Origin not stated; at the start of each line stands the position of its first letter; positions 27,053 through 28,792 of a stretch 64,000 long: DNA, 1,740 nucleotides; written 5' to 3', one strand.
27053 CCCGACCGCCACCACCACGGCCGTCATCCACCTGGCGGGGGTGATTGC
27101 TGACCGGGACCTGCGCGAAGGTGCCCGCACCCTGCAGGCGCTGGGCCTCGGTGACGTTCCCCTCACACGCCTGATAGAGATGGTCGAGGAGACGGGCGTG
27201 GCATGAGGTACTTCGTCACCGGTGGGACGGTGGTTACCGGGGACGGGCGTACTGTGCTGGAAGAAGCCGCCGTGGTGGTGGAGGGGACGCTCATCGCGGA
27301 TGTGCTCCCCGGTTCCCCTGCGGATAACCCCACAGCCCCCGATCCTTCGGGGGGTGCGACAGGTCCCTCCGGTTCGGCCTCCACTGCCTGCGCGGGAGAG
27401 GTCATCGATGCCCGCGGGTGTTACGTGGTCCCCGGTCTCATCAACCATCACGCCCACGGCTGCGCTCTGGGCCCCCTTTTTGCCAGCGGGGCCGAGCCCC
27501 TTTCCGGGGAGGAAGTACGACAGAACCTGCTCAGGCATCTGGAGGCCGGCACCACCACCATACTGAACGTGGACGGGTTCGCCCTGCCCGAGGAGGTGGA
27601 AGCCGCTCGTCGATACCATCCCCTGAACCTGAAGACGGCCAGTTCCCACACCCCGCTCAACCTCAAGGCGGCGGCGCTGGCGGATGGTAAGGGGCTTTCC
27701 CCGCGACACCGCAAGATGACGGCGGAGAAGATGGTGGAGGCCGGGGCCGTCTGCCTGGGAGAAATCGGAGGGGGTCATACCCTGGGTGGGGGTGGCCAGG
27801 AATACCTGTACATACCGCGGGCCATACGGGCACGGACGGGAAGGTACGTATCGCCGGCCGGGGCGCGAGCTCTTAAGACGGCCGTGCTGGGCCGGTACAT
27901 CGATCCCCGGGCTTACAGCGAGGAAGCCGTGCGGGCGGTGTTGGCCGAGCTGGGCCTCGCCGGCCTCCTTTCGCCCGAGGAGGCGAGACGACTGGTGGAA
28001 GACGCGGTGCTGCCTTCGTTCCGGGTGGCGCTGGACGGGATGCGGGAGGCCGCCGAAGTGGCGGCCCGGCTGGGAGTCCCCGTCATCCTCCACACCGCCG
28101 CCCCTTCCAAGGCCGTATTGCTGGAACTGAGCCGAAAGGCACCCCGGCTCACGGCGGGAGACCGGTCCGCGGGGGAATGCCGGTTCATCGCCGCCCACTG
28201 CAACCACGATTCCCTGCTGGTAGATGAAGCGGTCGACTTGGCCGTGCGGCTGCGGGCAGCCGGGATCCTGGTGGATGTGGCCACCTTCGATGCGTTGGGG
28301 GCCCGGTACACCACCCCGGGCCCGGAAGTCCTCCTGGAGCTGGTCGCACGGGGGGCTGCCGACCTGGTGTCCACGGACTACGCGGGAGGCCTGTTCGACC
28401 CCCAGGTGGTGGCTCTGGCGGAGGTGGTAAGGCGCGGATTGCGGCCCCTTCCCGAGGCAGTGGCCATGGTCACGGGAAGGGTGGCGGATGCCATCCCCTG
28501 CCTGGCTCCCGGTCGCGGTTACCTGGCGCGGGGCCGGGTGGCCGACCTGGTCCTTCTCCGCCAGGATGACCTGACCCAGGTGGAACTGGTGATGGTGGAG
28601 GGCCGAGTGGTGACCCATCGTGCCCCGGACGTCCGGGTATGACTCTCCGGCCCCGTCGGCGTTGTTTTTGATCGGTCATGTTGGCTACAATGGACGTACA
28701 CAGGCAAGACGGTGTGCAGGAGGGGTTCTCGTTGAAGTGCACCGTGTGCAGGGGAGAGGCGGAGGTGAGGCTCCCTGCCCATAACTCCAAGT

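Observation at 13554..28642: GntR-associated ~15 kb catabolic island for an N-alkylated / cyclic amino acid (opine- or (hydroxy)proline-like substrate)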

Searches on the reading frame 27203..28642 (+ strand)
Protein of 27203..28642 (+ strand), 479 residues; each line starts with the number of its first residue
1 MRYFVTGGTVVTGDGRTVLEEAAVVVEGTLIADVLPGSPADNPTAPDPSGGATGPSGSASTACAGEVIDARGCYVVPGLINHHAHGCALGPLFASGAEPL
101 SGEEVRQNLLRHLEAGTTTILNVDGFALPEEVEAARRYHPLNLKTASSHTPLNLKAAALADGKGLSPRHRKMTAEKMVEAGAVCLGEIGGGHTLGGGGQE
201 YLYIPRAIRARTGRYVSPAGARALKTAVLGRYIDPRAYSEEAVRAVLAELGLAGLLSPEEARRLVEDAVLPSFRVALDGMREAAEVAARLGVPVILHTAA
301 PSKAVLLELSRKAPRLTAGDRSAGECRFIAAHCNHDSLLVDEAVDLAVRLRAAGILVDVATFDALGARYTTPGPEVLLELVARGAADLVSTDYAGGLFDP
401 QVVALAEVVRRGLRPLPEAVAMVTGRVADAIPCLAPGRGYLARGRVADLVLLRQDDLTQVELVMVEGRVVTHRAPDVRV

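Call 4: search_protein_families(library=pfam, proteins=[window:27203-28642:+])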
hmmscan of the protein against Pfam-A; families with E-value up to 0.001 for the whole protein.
window:27203-28642:+ (479 aa): 2 families
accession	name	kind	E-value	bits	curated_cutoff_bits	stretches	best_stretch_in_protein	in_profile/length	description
PF07969.17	Amidohydro_3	-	5.7e-12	46.3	29.7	1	66-165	1-109/472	Amidohydrolase family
PF01979.26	Amidohydro_1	-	5.5e-11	42.7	25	1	273-470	130-345/345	Amidohydrolase family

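Call 6: search_protein_families(library=ncbifam, proteins=[window:27203-28642:+], max_evalue=0.00001)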
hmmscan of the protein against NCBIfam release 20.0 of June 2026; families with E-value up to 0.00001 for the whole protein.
window:27203-28642:+ (479 aa): 9 families
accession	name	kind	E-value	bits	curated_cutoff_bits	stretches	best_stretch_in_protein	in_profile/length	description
NF011990.0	PRK15446.2-6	subfamily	4.1e-15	55.4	233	1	379-474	294-386/390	alpha-D-ribose 1-methylphosphonate 5-triphosphate diphosphatase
TIGR02318.1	phosphono_phnM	equivalog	1.1e-11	44.3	390.55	1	378-470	286-375/376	phosphonate metabolism protein PhnM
NF011989.0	PRK15446.2-5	equivalog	8.1e-10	38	565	1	378-472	289-379/385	alpha-D-ribose 1-methylphosphonate 5-triphosphate diphosphatase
NF006689.0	PRK09237.1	equivalog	1e-09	37.4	371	0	18-85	19-65/383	amidohydrolase/deacetylase family metallohydrolase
NF011987.0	PRK15446.2-3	subfamily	6.6e-08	31.8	253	1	379-472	295-385/395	alpha-D-ribose 1-methylphosphonate 5-triphosphate diphosphatase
NF011984.0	PRK15446.1-5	equivalog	1e-07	31.1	260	1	378-470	290-378/379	alpha-D-ribose 1-methylphosphonate 5-triphosphate diphosphatase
NF011988.0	PRK15446.2-4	equivalog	4.2e-07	29.4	369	1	381-470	291-375/389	alpha-D-ribose 1-methylphosphonate 5-triphosphate diphosphatase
NF009060.0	PRK12394.1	equivalog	6.6e-07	28.4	442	0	60-87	39-66/381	metallo-dependent hydrolase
NF011983.0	PRK15446.1-4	equivalog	1.4e-06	27.5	486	0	378-469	289-377/379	alpha-D-ribose 1-methylphosphonate 5-triphosphate diphosphatase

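Call 23: search_solved_structures(query=window:27203-28642:+)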
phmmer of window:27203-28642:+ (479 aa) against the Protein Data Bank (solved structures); distinct sequences matched with E-value up to 0.001: 0.

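Call 43: search_solved_structures(query=A1, max_evalue=1)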
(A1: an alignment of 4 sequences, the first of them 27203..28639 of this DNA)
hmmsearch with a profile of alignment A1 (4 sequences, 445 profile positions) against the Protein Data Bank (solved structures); distinct sequences matched with E-value up to 1: 105 (the best 60 are shown).
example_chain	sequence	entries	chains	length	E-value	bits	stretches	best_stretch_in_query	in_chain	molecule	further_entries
1gkr_A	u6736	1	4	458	4.1e-11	45.7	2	3-65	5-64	NON-ATP DEPENDENT L-SELECTIVE HYDANTOINASE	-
3egj_A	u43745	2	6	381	6.1e-11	45.1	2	1-71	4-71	N-acetylglucosamine-6-phosphate deacetylase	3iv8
3sfw_A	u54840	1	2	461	3e-09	39.5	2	4-63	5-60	Dihydropyrimidinase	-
4wgx_A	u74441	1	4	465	7.8e-09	38.2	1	3-64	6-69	Molinate hydrolase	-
4ub9_A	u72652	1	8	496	9.6e-09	37.9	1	3-64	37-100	Molinate hydrolase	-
1nfg_A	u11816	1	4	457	1.5e-08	37.3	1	2-99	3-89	D-hydantoinase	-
1gkp_A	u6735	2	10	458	2e-08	36.8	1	3-80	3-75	HYDANTOINASE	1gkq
1k1d_A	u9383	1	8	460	3.7e-08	35.9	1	3-63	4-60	D-hydantoinase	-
4kqn_A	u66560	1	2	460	5.2e-08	35.5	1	6-63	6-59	D-hydantoinase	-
4whb_E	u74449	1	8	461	5.4e-08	35.4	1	2-65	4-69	Phenylurea hydrolase B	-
4tqt_A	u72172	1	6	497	1.2e-07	34.3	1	4-63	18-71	D-hydantoinase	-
3hpa_A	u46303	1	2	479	1.5e-07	33.9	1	9-63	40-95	AMIDOHYDROLASE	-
2p9b_A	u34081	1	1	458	2.1e-07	33.5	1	2-69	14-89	Possible prolidase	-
1yny_A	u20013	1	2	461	2.2e-07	33.4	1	4-63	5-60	D-Hydantoinase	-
4kir_A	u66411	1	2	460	2.6e-07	33.2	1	6-63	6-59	D-hydantoinase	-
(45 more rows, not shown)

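Call 45: find_related_loci(query=A1, collection=genome_contigs, flank=10000)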
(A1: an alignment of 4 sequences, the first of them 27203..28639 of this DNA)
Query A1 (479 aa) in genome_contigs; peptide patterns used: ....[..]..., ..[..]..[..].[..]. (x = any residue, [..] = any of these).
600 stretches matched a pattern (row limit reached: there are more); 59 encode a relative of the query (tblastn E <= 1e-3); 59 distinct loci.
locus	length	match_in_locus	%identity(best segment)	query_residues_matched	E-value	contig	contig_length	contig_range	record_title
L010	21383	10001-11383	74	1-478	0e+0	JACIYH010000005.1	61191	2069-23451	MAG: Bacillota bacterium isolate MAG-73 Firmicutes_C3_bin32_Scaffold_5, whole genome shotgun sequence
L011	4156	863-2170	46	4-473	8e-120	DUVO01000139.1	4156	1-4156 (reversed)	MAG TPA_asm: Bacillota bacterium isolate AS08sgBPME_414 283746_AS08, whole genome shotgun sequence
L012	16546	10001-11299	48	5-470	1e-104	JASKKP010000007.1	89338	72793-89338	MAG: Bacillota bacterium isolate DJKA57_NP-J24_bin.10 scaffold_11, whole genome shotgun sequence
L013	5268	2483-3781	48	5-470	2e-102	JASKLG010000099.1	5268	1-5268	MAG: Bacillota bacterium isolate DJKA70_ANT-KO_bin.42 scaffold_4198, whole genome shotgun sequence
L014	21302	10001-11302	44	5-471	1e-101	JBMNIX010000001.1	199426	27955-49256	MAG: bacterium isolate SBF912LR0HQ0175 contig_2031, whole genome shotgun sequence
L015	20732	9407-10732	46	5-469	9e-87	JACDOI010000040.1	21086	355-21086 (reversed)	MAG: Bacillota bacterium isolate GB_MAG17_124 c_000000001801, whole genome shotgun sequence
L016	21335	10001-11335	43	1-460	3e-82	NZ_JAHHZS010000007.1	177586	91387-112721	Arthrobacter bambusae strain DP-A9 7, whole genome shotgun sequence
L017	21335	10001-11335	42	1-470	2e-81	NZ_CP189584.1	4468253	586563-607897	Pseudarthrobacter sp. P1 chromosome, complete genome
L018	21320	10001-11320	42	1-460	2e-75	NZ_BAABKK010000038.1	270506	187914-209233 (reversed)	Arthrobacter gyeryongensis strain JCM 18514 sequence38, whole genome shotgun sequence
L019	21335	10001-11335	42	1-460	9e-76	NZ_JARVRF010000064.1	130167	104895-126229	Arthrobacter sp. efr-133-R2A-120 NODE_13_length_130167_cov_46.078786, whole genome shotgun sequence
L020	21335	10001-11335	40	1-470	3e-75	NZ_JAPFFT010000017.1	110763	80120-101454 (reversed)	Arthrobacter sp. MI7-26 NODE_17_length_110763_cov_128.167203, whole genome shotgun sequence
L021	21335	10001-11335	41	1-460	3e-74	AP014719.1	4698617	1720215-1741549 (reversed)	Arthrobacter sp. Hiyo8 DNA, complete genome, strain: Hiyo8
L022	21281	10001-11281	32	4-467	2e-78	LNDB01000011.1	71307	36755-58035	MAG: Candidatus Dichloromethanomonas elyunquensis isolate RM contig000011, whole genome shotgun sequence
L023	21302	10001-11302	34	1-473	2e-68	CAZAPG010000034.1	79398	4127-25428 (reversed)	MAG TPA_asm: uncultured Caldilineaceae bacterium isolate binchicken_co350_69 genome assembly, contig: NODE_466_length_79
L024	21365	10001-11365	41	1-470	8e-79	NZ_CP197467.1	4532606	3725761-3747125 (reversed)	Arthrobacter sp. KN11-1C chromosome, complete genome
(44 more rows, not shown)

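Call 48: search_protein_families(library=pfam, proteins=[L017:1035-2642:+, L017:3124-4194:+, L017:4191-5003:+, L017:5143-6066:+, L017:6549-7340:+, L017:7511-8128:+, L017:8050-8850:+, L017:8929-9957:+, L017:11522-12964:+, L017:12985-14397:+], max_evalue=0.00001)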
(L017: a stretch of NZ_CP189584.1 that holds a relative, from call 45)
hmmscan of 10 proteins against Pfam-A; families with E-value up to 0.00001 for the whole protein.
L017:1035-2642:+ (535 aa): 1 family
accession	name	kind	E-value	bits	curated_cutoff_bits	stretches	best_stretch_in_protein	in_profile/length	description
PF00496.27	SBP_bac_5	-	7.2e-57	193.6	32.4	1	94-454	2-365/368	Bacterial extracellular solute-binding proteins, family 5 Middle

L017:3124-4194:+ (356 aa): 0 families

L017:4191-5003:+ (270 aa): 1 family
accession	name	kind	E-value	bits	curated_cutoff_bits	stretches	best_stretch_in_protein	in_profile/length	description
PF00753.33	Lactamase_B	-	7.4e-11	42.8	22.7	1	34-158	5-118/196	Metallo-beta-lactamase superfamily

L017:5143-6066:+ (307 aa): 1 family
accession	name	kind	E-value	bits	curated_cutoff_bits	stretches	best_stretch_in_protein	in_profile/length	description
PF01522.26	Polysacc_deac_1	-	1.4e-17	64.2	23.1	1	69-167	13-111/124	Polysaccharide deacetylase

L017:6549-7340:+ (263 aa): 1 family
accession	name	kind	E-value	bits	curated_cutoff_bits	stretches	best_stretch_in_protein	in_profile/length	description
PF03328.21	HpcH_HpaI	-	8.6e-14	51.8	25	1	36-213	8-185/221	HpcH/HpaI aldolase/citrate lyase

L017:7511-8128:+ (205 aa): 4 families
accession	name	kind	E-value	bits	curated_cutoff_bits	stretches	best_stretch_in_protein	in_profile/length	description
PF07883.17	Cupin_2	-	7.4e-14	51.6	27.2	1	137-195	11-69/70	Cupin domain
PF01381.28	HTH_3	-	1.1e-10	41.8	23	1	37-79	11-53/55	Helix-turn-helix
PF13560.12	HTH_31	-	1.6e-10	41.5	27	1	23-78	1-58/64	Helix-turn-helix domain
PF12844.13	HTH_19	-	3.5e-06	27.3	30.2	1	25-79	1-55/64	Helix-turn-helix domain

L017:8050-8850:+ (266 aa): 2 families
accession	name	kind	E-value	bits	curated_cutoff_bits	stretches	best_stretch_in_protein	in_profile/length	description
PF17645.6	Amdase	-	2.7e-15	57.1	25.9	1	86-262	49-227/228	Arylmalonate decarboxylase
PF01177.27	Asp_Glu_race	-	2.1e-08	34.7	31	1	82-245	55-210/211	Asp/Glu/Hydantoin racemase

L017:8929-9957:+ (342 aa): 0 families

L017:11522-12964:+ (480 aa): 1 family
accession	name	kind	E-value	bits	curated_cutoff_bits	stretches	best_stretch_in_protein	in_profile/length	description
PF01425.27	Amidase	-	1.2e-93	315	27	1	35-451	1-445/445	Amidase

L017:12985-14397:+ (470 aa): 0 families

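Call 57: find_homologous_proteins(query=window:27203-28642:+, max_evalue=1e-10)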
Query window:27203-28642:+ (479 aa): 138 proteins with E <= 1e-10 among 8000 candidates; the best 120 are listed.
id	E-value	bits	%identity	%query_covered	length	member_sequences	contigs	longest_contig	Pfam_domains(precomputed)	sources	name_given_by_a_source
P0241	0.0e+0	1028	100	100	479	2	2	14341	PF07969.18,PF01979.27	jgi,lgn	-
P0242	5.1e-209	713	75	98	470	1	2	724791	PF07969.18,PF01979.27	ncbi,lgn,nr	ncbi:MAG: amidohydrolase family protein [Bacillota bacterium]|nr:amidohydrolase family protein [Baci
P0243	5.7e-209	713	74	100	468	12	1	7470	PF07969.18,PF01979.27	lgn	-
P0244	3.1e-204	698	74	96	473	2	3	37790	PF07969.18,PF01979.27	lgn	-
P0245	5.4e-143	496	53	99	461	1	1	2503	PF07969.18,PF01979.27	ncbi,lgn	ncbi:MAG: amidohydrolase family protein [Bacillota bacterium]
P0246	4.2e-126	440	53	98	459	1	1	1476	PF07969.18,PF01979.27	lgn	-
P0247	1.5e-125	438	52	98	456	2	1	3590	PF07969.18,PF01979.27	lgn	-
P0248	3.2e-121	424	49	98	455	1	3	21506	PF07969.18,PF01979.27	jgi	-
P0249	9.2e-121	422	47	98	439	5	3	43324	PF07969.18,PF01979.27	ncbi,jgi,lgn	ncbi:MAG: amidohydrolase family protein [bacterium]|jgi:imidazolonepropionase-like amidohydrolase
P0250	2.0e-116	408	49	97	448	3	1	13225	PF01979.27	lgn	-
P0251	2.4e-115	404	48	94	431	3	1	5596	PF07969.18,PF01979.27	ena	-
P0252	4.4e-114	400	43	98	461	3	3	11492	PF07969.18,PF01979.27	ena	-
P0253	4.5e-114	400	46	97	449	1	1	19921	PF07969.18,PF01979.27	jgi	jgi:imidazolonepropionase-like amidohydrolase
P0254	1.2e-113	399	47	98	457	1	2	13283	PF07969.18,PF01979.27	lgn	-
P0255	1.6e-111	392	46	97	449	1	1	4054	PF07969.18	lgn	-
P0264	7.5e-107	377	43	97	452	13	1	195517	PF01979.27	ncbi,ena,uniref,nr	ncbi:amidohydrolase family protein [Lutispora saccharofermentans]|uniref:Amidohydrolase-related doma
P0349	6.6e-92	327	39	96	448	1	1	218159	PF01979.27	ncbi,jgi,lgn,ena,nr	ncbi:MAG TPA: hypothetical protein VEG39_04555 [Clostridia bacterium]|nr:hypothetical protein [Clost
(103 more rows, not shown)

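Call 59: find_encoding_contigs(protein=P0264, flank=8000, max_places=1)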
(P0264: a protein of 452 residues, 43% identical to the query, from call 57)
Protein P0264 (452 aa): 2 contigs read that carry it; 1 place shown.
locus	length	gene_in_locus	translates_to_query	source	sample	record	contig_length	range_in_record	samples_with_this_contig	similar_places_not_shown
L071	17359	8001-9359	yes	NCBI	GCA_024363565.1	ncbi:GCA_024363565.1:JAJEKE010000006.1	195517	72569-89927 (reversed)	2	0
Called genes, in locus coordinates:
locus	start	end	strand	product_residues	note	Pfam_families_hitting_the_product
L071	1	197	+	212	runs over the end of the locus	PF01502:PRA-CH, PF01503:PRA-PH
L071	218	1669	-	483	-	PF00392:GntR, PF00155:Aminotran_1_2, PF12897:Asp_aminotransf (weak)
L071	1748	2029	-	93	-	-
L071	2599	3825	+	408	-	PF07690:MFS_1, PF12832:MFS_1_like, PF05977:MFS_3 (faint), PF07690:MFS_1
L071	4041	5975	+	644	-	PF06506:PrpR_N, PF00158:Sigma54_activat, PF14532:Sigma54_activ_2, PF00004:AAA (weak), PF25601:AAA_lid_14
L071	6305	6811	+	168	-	PF05683:Fumerase_C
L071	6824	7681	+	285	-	PF05681:Fumerase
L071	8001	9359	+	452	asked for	PF01979:Amidohydro_1 (faint)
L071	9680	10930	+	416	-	PF05034:MAAL_N, PF07476:MAAL_C, PF13378:MR_MLE_C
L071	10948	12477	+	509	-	PF00037:Fer4 (weak), PF12838:Fer4_7 (weak)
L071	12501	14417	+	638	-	PF06808:DctM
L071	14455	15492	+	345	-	PF16868:NMT1_3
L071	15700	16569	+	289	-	PF27030:AbpE_bact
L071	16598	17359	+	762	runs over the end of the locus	PF01315:Ald_Xan_dh_C, PF02738:MoCoBD_1, PF20256:MoCoBD_2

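Call 60: find_encoding_contigs(protein=P0349, flank=8000, max_places=1)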
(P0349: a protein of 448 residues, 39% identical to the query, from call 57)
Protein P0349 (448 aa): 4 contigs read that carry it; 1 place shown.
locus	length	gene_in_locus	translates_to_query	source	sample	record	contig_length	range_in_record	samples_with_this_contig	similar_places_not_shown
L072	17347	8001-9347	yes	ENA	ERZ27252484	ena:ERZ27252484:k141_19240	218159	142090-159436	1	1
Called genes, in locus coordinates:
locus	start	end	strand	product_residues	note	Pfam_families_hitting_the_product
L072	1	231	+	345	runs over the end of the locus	PF03401:TctC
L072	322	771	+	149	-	PF07331:TctB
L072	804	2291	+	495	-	PF01970:TctA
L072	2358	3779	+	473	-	PF20695:UbiD_N, PF01977:UbiD, PF20696:UbiD_C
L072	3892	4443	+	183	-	PF02441:Flavoprotein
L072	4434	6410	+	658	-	PF06506:PrpR_N, PF00158:Sigma54_activat, PF14532:Sigma54_activ_2, PF07724:AAA_2 (weak), PF07728:AAA_5 (weak), PF25601:AAA_lid_14, PF02954:HTH_8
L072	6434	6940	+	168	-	PF05683:Fumerase_C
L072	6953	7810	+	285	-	PF05681:Fumerase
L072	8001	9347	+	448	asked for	PF01979:Amidohydro_1 (faint)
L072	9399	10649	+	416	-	PF05034:MAAL_N, PF07476:MAAL_C, PF13378:MR_MLE_C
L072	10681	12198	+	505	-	PF00037:Fer4 (weak), PF12837:Fer4_6 (weak), PF14697:Fer4_21 (weak)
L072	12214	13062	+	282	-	PF27030:AbpE_bact, PF02424:ApbE (faint)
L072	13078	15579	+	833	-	PF00724:Oxidored_FMN, PF14691:Fer4_20, PF01946:Thi4 (weak), PF13738:Pyr_redox_3 (faint), PF00070:Pyr_redox (faint), PF01266:DAO (weak), PF07992:Pyr_redox_2, PF13450:NAD_binding_8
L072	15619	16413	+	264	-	PF00809:Pterin_bind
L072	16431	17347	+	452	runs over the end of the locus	PF07287:AtuA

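Call 71: predict_structure(alignment_id=A2)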
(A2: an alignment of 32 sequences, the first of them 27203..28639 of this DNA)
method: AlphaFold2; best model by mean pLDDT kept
length: 479 residues; sequences in the alignment: 32
mean_pLDDT: 90.8   pTM: 0.90
mean pLDDT of the five models: 90.8, 90.4, 89.5, 88.1, 87.9
residues with pLDDT >= 90: 387; 70-90: 46; 50-70: 26; < 50: 20
segments of 3 or more residues with pLDDT < 50: 50-61, 474-479
pLDDT, mean of each block of 10 residues (from residue 1): 94 98 96 83 55 45 77 98 97 91 97 97 96 96 98 96 95 98 92 82 93 94 97 97 98 98 97 96 95 96 96 66 70 94 97 96 84 92 98 89 97 98 98 97 98 97 97 50
secondary structure, 60 per line:
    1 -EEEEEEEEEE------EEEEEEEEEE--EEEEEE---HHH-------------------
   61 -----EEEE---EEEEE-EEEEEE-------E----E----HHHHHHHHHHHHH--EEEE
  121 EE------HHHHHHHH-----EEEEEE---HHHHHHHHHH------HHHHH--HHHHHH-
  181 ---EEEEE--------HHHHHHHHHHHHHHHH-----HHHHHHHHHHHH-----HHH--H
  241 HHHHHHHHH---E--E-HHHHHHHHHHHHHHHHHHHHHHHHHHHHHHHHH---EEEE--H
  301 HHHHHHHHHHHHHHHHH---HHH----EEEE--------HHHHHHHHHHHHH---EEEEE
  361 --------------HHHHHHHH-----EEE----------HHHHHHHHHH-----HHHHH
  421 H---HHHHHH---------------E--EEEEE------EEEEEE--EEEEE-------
elements in order: E2-11 E18-27 E30-35 E66-69 E73-77 E79-84 H102-114 E117-122 H129-136 E142-147 H151-160 H167-171 H174-179 E184-188 H197-212 H218-229 H240-249 H258-290 E294-297 H300-317 E328-331 H340-352 E356-360 H375-382 E388-390 H401-410 H416-421 H425-430 E449-453 E460-465 E468-472
